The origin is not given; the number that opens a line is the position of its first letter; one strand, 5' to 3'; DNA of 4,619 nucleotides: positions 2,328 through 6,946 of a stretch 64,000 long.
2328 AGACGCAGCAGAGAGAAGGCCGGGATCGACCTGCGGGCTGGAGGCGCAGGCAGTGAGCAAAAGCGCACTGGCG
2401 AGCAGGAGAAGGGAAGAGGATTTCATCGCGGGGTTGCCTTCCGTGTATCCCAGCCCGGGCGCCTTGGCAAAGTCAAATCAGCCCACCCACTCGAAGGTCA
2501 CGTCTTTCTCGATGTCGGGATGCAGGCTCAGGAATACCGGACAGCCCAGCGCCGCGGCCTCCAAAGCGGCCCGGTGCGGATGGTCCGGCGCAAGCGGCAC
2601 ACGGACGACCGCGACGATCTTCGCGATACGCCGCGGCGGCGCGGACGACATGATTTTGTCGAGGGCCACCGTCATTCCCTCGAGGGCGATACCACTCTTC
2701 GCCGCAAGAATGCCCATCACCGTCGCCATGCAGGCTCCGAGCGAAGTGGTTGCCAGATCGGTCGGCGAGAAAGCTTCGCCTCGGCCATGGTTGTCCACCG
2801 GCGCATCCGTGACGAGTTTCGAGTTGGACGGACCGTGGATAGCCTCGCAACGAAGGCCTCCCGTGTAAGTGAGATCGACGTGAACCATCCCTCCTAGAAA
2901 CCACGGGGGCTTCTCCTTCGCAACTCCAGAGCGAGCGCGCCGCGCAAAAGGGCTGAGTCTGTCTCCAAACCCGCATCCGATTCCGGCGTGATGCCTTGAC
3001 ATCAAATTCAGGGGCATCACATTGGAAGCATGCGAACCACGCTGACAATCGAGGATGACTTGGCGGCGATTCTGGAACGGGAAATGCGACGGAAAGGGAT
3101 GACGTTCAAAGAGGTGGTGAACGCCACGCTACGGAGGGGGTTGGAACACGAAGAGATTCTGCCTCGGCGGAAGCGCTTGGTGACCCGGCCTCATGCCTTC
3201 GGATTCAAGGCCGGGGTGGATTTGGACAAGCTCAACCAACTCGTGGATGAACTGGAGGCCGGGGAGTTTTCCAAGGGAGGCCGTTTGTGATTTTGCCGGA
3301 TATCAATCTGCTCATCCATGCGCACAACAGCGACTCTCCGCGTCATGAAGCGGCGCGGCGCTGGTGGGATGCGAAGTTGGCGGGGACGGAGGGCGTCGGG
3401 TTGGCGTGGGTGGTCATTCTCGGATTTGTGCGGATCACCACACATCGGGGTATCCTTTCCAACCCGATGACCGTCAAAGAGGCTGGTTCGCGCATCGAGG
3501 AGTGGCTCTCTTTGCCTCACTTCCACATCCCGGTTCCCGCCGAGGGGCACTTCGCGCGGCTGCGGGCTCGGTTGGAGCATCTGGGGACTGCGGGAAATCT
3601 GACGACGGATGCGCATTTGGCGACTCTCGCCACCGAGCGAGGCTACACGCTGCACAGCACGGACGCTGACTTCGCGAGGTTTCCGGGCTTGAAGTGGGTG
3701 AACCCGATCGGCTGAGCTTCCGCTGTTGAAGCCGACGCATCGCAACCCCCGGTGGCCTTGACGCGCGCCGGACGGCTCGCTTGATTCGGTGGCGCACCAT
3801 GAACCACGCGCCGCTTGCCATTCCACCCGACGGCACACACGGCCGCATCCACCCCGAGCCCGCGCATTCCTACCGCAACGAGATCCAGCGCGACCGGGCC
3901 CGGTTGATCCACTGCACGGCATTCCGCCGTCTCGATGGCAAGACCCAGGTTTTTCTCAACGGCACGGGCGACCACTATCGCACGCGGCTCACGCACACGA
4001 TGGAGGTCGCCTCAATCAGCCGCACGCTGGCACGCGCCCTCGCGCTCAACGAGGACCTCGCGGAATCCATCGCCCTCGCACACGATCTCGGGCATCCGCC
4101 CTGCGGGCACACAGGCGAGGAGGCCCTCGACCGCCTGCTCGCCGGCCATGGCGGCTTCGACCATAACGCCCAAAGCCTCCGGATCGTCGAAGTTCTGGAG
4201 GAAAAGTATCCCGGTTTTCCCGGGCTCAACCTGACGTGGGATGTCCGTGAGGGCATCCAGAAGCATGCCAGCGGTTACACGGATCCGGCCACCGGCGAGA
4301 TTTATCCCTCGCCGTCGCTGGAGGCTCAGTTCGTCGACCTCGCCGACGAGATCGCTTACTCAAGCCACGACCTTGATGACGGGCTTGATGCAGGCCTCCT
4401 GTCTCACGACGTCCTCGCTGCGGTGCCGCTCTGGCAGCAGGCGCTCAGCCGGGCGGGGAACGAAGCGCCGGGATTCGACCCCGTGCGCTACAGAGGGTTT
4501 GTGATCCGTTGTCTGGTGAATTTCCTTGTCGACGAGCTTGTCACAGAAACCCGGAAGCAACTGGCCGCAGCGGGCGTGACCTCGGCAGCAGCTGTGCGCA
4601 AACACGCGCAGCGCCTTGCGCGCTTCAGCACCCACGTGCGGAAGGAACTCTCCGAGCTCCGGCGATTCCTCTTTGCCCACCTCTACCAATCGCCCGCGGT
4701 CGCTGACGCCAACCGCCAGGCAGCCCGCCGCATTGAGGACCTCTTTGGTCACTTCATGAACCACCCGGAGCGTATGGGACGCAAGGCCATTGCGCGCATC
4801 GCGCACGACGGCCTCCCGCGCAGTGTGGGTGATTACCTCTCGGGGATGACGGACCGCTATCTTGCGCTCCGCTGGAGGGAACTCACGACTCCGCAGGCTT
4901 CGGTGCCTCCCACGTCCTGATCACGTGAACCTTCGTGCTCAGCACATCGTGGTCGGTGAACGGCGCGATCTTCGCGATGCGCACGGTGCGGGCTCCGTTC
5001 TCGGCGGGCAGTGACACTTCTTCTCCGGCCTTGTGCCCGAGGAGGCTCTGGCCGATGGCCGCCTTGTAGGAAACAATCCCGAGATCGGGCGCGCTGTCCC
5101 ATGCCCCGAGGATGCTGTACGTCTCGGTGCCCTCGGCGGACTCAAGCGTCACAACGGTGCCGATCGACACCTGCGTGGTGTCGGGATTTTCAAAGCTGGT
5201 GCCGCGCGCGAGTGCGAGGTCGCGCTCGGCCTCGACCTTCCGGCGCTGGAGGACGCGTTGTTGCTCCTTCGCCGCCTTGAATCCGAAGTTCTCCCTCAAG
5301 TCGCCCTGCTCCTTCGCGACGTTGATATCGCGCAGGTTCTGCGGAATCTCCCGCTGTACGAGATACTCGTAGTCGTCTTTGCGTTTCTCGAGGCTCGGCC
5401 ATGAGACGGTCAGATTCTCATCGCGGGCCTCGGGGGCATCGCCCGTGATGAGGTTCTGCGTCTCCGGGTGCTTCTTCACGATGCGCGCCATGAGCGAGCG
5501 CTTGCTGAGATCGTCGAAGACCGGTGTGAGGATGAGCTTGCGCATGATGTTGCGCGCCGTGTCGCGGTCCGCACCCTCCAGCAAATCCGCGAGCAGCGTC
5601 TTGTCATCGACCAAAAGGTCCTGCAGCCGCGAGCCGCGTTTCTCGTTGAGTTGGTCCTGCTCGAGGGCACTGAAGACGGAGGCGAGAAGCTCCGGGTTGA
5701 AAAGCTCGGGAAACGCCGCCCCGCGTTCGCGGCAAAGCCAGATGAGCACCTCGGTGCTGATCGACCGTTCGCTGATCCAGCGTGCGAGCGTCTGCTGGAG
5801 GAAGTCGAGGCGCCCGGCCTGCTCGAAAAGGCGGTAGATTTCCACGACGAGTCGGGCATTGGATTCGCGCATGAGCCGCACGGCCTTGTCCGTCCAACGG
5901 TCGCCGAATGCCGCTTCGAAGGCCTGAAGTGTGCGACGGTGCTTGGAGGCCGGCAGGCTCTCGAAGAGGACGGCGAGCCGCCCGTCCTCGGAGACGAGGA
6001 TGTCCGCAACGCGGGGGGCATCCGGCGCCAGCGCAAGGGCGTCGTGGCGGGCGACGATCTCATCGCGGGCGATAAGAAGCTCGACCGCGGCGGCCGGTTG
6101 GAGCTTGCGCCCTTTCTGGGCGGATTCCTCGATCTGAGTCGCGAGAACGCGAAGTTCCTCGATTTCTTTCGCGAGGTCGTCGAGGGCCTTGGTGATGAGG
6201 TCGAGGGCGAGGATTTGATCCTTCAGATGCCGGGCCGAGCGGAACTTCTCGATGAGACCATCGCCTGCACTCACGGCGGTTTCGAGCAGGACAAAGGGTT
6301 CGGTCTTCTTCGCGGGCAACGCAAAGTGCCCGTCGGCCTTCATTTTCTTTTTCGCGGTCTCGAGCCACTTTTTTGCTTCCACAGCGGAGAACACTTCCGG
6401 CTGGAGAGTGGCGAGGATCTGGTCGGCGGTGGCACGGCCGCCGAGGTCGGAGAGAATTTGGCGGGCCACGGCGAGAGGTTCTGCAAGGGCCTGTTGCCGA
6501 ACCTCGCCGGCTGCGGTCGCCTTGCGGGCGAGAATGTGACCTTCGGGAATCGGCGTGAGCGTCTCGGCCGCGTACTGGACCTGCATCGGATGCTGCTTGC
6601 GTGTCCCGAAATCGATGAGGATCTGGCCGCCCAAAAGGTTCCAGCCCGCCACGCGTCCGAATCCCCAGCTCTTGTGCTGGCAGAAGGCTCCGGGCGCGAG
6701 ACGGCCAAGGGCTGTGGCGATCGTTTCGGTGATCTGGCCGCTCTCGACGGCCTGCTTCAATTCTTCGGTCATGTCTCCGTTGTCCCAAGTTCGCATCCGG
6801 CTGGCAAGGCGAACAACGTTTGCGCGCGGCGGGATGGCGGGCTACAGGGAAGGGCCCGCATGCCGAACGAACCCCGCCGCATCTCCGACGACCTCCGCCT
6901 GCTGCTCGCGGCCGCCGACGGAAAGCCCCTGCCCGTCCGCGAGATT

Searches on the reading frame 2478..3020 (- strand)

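Call 55: search_protein_families(library=pfam, proteins=[window:2478-3020:-], max_evalue=0.0001)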
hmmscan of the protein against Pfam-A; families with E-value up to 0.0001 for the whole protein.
window:2478-3020:- (180 aa): 1 family
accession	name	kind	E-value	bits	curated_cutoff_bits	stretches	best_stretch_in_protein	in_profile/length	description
PF02566.24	OsmC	-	2.1e-10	41.3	27.5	1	79-170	1-95/100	OsmC-like protein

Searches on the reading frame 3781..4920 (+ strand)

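Call 55: search_protein_families(library=pfam, proteins=[window:3781-4920:+], max_evalue=0.0001)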
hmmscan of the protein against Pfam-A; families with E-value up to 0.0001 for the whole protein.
window:3781-4920:+ (379 aa): 2 families
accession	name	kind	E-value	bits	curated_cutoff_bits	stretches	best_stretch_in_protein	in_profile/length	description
PF13286.11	HD_assoc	-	6.5e-20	71.9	22.2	1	281-362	2-86/91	Phosphohydrolase-associated domain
PF01966.28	HD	-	3.1e-14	53.7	22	1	69-192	1-114/116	HD domain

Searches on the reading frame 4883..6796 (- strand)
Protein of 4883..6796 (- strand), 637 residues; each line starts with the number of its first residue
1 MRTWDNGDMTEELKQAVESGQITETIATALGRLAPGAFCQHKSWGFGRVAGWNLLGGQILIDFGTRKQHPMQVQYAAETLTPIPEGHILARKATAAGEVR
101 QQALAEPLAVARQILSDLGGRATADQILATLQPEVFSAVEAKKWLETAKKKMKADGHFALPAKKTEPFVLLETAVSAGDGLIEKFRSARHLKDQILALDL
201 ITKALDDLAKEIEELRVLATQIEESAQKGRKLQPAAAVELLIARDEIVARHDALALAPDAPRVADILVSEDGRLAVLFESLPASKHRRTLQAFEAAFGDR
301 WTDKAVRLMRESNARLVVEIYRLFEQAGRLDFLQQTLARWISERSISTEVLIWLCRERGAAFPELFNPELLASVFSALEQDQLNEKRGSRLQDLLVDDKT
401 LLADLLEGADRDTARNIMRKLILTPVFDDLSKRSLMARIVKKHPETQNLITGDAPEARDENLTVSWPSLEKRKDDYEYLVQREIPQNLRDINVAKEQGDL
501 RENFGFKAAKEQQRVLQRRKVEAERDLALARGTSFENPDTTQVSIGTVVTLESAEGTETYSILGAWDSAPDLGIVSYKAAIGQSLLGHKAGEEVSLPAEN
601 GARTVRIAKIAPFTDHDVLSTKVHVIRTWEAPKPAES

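Call 55: search_protein_families(library=pfam, proteins=[window:4883-6796:-], max_evalue=0.0001)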
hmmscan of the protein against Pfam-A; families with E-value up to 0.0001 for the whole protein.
window:4883-6796:- (637 aa): 2 families
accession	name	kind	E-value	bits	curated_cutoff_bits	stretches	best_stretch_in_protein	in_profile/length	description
PF01272.25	GreA_GreB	-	4.6e-17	62.2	26.9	1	540-611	3-76/77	Transcription elongation factor, GreA/GreB, C-term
PF03449.20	GreA_GreB_N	-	1e-12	48.5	24.5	1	468-530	7-69/71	Transcription elongation factor, N-terminal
